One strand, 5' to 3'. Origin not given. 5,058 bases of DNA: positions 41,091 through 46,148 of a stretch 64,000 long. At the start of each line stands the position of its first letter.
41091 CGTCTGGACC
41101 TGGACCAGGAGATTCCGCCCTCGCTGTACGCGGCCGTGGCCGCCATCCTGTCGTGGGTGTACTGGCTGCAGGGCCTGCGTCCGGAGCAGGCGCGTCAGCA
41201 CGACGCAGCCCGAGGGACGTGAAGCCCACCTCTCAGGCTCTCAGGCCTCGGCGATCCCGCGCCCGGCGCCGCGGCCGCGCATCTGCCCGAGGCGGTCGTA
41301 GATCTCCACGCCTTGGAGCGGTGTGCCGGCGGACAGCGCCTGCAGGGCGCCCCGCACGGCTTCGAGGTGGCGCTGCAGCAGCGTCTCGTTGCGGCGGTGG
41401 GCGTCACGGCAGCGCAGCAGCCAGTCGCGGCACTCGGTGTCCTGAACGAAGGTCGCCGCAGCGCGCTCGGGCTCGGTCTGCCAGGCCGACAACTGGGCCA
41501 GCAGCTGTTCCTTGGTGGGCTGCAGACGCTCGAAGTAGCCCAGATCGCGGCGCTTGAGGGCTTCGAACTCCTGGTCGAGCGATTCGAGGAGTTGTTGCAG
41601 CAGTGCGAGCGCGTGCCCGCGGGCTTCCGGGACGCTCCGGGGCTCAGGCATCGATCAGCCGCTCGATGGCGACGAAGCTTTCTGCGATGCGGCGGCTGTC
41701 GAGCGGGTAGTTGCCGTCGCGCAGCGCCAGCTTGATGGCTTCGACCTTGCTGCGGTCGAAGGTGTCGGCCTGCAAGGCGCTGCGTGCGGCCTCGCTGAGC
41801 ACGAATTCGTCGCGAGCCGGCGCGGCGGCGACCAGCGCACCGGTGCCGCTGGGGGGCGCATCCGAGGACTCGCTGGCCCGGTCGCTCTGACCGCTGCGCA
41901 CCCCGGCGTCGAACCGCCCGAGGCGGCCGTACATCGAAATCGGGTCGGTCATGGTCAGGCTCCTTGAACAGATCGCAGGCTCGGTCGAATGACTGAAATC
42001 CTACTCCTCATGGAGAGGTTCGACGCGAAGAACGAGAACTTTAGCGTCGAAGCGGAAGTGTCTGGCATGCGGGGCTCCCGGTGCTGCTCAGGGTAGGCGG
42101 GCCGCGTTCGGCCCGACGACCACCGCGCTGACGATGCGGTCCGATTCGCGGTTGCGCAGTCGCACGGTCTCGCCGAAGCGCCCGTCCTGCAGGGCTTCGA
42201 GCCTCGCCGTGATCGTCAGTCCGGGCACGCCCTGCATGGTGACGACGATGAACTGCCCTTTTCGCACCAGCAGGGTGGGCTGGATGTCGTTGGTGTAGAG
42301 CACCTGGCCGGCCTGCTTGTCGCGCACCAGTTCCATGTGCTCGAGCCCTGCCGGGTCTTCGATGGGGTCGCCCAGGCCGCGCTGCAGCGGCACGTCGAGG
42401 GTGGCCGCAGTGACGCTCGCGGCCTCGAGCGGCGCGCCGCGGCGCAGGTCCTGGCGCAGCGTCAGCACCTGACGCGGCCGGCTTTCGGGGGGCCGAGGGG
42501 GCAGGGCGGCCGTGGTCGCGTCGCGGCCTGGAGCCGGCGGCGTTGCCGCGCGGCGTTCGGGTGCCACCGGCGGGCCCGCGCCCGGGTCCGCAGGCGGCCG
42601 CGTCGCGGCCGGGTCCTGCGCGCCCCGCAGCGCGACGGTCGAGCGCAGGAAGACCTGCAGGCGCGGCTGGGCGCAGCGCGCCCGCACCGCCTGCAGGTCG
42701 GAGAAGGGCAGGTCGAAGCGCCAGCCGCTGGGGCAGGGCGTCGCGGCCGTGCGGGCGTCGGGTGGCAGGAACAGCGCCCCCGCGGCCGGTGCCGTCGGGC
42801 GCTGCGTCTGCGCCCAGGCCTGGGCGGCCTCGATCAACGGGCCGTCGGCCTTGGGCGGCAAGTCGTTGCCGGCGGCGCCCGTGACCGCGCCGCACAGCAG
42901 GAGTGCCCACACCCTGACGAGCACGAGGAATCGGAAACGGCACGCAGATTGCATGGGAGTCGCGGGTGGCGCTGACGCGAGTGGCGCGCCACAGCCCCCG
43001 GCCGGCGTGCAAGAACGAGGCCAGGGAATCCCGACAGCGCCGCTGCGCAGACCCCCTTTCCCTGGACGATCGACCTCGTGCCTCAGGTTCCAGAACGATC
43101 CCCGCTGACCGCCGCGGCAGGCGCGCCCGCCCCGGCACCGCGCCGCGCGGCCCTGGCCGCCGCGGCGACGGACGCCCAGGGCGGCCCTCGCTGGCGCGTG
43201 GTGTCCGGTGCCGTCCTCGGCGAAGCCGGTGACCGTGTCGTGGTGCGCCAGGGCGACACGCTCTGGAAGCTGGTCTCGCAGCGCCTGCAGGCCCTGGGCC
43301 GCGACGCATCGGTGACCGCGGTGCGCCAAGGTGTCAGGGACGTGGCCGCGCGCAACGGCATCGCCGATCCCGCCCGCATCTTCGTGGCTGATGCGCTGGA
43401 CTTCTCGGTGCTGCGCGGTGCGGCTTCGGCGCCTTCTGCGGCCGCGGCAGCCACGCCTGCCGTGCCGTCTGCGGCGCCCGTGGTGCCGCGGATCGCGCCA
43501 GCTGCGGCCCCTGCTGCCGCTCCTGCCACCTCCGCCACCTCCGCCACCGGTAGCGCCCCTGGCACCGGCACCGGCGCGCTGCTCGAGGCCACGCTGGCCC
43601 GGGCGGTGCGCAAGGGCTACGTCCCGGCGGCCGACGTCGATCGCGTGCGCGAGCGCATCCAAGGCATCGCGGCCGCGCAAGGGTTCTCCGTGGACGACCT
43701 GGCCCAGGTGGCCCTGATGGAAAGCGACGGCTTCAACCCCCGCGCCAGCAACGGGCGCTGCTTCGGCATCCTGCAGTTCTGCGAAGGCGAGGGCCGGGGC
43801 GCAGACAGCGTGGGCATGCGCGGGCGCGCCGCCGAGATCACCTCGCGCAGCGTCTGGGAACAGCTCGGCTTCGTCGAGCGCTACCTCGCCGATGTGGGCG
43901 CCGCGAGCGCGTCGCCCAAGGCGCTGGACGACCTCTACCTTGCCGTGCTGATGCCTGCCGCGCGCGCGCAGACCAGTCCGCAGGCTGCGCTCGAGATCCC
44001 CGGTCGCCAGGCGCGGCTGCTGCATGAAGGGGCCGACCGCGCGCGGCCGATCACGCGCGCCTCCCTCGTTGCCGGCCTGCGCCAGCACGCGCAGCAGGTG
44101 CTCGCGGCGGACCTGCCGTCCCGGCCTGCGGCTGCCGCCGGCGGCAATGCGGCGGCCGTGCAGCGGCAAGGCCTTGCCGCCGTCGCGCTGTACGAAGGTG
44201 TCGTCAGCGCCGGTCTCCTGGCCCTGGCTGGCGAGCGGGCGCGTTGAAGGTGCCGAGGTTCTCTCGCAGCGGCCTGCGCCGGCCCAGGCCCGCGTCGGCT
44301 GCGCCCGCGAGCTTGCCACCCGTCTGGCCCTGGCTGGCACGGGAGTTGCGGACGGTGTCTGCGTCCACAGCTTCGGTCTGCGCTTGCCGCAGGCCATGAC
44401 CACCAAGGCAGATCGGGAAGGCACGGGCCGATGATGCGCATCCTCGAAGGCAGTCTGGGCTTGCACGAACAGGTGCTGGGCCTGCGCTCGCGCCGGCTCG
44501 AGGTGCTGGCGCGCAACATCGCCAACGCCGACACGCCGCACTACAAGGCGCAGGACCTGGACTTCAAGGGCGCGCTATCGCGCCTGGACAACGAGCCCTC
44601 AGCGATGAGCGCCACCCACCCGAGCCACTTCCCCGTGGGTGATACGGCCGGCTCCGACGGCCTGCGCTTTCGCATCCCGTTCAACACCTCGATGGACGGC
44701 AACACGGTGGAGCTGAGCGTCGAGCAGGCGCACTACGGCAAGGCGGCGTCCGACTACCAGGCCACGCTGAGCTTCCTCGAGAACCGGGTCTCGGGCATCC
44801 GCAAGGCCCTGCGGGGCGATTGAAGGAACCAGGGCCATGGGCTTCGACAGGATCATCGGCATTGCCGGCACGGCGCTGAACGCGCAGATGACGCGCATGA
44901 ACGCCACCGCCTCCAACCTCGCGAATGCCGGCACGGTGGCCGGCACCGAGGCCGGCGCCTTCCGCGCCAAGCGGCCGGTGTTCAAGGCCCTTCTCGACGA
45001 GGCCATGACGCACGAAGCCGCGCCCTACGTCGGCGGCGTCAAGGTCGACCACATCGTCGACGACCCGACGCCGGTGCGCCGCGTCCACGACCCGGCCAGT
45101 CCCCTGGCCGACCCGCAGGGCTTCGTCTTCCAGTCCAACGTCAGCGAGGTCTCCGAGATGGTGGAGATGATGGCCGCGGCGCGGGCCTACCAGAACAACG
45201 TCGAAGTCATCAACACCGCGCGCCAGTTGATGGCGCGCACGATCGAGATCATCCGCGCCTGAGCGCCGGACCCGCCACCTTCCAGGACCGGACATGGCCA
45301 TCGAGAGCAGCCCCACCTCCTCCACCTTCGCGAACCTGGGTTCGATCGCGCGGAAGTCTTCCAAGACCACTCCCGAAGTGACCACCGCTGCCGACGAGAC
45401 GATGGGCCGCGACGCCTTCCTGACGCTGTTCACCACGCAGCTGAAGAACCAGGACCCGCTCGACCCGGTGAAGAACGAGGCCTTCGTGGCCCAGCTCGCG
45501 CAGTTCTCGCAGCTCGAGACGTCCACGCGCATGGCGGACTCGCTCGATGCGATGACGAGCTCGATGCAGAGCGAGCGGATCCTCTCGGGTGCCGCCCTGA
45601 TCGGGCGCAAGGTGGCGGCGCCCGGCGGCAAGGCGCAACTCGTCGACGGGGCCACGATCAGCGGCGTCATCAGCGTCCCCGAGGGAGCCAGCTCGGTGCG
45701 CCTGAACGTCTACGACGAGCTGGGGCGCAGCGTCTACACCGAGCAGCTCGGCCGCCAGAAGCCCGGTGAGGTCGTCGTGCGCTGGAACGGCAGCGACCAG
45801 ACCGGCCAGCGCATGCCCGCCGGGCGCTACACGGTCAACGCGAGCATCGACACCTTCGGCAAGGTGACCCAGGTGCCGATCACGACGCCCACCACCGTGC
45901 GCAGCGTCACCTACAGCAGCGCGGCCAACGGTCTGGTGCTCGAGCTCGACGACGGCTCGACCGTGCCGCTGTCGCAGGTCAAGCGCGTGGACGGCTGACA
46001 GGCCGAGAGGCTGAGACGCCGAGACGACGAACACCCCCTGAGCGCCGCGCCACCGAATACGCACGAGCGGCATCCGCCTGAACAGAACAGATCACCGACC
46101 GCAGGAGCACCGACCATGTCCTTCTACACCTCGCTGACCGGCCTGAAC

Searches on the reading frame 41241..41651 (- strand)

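Call 42: search_protein_families(library=pfam, proteins=[window:41241-41651:-], max_evalue=0.001)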
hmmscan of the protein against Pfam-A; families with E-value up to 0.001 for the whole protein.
window:41241-41651:- (136 aa): 1 family
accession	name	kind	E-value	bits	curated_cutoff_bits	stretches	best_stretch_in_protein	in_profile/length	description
PF05130.17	FlgN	-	1.3e-09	39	30.5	1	15-64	14-63/147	FlgN protein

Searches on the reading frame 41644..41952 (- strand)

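Call 42: search_protein_families(library=pfam, proteins=[window:41644-41952:-], max_evalue=0.001)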
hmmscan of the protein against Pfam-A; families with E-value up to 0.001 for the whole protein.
window:41644-41952:- (102 aa): 1 family
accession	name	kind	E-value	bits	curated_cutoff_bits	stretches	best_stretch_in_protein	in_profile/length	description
PF04316.19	FlgM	-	7.8e-08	32.9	25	1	49-93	2-53/55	Anti-sigma-28 factor, FlgM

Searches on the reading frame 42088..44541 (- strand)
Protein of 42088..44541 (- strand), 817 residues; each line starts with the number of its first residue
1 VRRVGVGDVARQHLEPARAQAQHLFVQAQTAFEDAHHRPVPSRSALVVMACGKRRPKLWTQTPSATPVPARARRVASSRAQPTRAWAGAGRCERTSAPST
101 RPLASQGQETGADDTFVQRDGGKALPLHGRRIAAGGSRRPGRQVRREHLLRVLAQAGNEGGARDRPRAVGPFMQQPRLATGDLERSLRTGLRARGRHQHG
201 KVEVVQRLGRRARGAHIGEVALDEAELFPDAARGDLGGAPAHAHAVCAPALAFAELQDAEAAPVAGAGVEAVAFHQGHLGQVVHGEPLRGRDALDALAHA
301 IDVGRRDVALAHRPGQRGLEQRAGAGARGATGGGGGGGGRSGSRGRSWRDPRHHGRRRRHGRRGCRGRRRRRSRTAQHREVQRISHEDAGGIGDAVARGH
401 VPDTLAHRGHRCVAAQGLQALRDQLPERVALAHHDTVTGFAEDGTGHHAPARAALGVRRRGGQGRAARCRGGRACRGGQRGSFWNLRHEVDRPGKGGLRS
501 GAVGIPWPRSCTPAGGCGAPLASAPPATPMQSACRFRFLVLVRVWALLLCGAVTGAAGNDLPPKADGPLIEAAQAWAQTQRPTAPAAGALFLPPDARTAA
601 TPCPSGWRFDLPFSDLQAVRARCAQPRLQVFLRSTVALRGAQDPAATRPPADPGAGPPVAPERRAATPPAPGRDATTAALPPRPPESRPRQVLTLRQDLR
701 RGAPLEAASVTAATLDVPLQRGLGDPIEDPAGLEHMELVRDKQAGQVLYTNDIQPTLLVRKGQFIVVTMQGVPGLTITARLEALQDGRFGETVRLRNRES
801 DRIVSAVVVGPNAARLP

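Call 42: search_protein_families(library=pfam, proteins=[window:42088-44541:-], max_evalue=0.001)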
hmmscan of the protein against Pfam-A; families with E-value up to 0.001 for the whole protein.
window:42088-44541:- (817 aa): 1 family
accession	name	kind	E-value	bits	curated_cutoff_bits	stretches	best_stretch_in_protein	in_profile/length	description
PF13144.11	ChapFlgA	-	1.6e-18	67.4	23.8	1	691-813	2-119/122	Chaperone for flagella basal body P-ring formation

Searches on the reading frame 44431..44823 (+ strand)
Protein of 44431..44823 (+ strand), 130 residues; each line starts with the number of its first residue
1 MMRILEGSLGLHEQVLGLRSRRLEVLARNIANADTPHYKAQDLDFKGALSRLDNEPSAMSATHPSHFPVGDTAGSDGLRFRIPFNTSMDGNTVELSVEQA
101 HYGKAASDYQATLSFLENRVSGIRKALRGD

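Call 42: search_protein_families(library=pfam, proteins=[window:44431-44823:+], max_evalue=0.001)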
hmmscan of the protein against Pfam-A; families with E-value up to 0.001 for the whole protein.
window:44431-44823:+ (130 aa): 1 family
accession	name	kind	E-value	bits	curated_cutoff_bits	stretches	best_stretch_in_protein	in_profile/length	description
PF00460.25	Flg_bb_rod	-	1.2e-05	25.6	20.7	1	19-39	11-31/31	Flagella basal body rod protein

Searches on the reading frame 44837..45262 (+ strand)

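Call 42: search_protein_families(library=pfam, proteins=[window:44837-45262:+], max_evalue=0.001)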
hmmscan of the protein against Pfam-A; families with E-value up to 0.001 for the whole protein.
window:44837-45262:+ (141 aa): 2 families
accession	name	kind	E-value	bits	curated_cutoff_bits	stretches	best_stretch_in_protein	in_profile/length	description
PF06429.18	Flg_bbr_C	-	1.8e-12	47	23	1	94-137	2-45/46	Flagellar basal body rod FlgEFG protein C-terminal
PF00460.25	Flg_bb_rod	-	0.00026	21.4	20.7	1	9-34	3-28/31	Flagella basal body rod protein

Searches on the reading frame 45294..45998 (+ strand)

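Call 42: search_protein_families(library=pfam, proteins=[window:45294-45998:+], max_evalue=0.001)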
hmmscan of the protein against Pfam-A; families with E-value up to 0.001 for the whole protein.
window:45294-45998:+ (234 aa): 3 families
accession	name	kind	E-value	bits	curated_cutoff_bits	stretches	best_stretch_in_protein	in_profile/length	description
PF03963.19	FlgD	-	1.1e-20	74.1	27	1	21-85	10-74/75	Flagellar hook capping protein - N-terminal region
PF13860.13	FlgD_ig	-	1.2e-16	60.9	27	1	118-184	7-74/79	FlgD Ig-like domain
PF13861.12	FLgD_tudor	-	5.4e-12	46.2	26.9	1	97-230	4-58/58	FlgD Tudor-like domain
